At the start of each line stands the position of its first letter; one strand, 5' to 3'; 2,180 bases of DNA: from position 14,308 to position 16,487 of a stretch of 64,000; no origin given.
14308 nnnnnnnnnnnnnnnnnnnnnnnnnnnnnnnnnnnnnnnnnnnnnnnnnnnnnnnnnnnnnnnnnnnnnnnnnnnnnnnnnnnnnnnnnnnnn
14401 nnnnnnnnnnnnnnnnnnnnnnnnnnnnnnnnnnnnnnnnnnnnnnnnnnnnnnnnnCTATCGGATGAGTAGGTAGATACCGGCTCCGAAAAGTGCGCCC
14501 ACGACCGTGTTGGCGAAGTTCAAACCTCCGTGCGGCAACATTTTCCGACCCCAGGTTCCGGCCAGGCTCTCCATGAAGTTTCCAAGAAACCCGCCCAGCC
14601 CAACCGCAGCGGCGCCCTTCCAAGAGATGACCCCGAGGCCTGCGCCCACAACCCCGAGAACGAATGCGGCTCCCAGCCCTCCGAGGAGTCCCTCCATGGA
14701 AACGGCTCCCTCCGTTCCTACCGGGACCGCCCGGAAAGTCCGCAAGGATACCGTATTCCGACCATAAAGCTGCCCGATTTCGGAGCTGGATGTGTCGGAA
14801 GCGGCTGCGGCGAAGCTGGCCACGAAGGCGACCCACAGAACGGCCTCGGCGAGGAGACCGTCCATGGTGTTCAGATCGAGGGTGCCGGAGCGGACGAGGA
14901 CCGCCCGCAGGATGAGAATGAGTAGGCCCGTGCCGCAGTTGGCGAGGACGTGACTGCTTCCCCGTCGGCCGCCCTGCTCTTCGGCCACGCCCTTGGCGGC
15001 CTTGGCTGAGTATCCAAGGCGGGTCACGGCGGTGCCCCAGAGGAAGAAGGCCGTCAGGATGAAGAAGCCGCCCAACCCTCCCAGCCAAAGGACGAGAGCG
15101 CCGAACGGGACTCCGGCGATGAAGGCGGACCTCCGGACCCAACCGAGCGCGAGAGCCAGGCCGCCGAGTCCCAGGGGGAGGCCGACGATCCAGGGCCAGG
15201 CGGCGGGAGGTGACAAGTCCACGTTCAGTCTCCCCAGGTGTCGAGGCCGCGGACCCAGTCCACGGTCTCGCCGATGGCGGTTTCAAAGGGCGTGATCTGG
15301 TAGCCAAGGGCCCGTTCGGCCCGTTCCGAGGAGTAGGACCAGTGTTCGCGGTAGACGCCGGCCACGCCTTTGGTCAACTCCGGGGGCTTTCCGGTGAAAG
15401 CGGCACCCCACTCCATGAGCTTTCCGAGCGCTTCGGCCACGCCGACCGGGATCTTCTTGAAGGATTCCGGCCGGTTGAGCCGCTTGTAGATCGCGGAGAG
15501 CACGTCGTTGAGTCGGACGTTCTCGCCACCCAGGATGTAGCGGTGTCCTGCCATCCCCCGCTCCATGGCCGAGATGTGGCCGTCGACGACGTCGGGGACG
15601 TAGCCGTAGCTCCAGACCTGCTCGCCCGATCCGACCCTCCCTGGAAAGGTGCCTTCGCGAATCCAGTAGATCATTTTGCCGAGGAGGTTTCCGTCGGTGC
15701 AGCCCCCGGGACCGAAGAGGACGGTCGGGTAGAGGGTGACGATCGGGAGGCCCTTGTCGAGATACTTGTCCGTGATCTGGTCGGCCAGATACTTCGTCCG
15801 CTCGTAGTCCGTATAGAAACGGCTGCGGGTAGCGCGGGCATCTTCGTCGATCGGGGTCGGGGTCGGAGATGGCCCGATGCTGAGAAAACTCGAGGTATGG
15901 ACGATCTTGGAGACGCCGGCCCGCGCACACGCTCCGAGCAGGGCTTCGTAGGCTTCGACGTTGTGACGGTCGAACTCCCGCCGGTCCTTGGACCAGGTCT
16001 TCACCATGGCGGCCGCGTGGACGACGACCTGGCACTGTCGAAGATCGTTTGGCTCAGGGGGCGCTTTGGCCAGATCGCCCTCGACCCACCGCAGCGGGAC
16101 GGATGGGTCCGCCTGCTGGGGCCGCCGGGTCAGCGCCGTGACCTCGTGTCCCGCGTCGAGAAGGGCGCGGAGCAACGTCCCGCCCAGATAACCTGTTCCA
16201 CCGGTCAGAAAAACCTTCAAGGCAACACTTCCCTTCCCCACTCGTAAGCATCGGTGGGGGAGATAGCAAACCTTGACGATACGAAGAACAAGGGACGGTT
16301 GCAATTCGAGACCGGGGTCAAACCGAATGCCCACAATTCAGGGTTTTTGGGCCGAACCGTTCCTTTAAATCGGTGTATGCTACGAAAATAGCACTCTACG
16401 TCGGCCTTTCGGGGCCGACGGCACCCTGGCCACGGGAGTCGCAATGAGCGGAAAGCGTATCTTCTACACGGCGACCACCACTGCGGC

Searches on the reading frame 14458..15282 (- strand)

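Call 31: search_protein_families(library=pfam, proteins=[window:14458-15282:-], max_evalue=0.001)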
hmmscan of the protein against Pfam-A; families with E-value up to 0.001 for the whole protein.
window:14458-15282:- (274 aa): 1 family
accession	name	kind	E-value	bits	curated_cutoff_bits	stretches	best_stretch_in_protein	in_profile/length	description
PF01940.21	DUF92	-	6.6e-43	147.3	27.5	1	37-244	4-207/251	Integral membrane protein DUF92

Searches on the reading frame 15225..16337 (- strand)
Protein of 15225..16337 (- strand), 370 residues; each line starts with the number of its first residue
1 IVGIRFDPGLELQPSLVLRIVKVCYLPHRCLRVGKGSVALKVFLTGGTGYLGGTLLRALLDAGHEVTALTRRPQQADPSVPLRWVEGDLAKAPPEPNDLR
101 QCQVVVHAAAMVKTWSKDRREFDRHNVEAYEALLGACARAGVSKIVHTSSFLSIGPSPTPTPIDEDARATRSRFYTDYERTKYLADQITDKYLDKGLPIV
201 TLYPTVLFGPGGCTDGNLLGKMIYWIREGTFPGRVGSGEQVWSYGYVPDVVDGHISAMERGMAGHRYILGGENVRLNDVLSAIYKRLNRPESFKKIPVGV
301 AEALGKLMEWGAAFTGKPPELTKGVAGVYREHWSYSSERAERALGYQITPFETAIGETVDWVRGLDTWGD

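Call 31: search_protein_families(library=pfam, proteins=[window:15225-16337:-], max_evalue=0.001)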
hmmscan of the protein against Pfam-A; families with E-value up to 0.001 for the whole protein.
window:15225-16337:- (370 aa): 7 families
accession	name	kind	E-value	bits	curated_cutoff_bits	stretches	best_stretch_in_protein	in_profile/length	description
PF01370.27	Epimerase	-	7.4e-34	117.7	20.9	1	42-270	1-240/240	NAD dependent epimerase/dehydratase family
PF01073.25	3Beta_HSD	-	8.8e-17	61.5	22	1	44-259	2-230/280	3-beta hydroxysteroid dehydrogenase/isomerase family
PF07993.18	NAD_binding_4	-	6.1e-16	58.8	20.1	1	100-235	87-239/258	Male sterility protein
PF13460.12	NAD_binding_10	-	2.6e-11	44.2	27.2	1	46-189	1-131/184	NAD(P)H-binding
PF16363.11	GDP_Man_Dehyd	-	1.7e-09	38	27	1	44-287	2-266/332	GDP-mannose 4,6 dehydratase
PF04321.23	RmlD_sub_bind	-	1.1e-06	28.4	27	1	41-150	2-101/287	RmlD substrate binding domain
PF05368.20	NmrA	-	1.8e-06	28.2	27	1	41-147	4-104/298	NmrA-like family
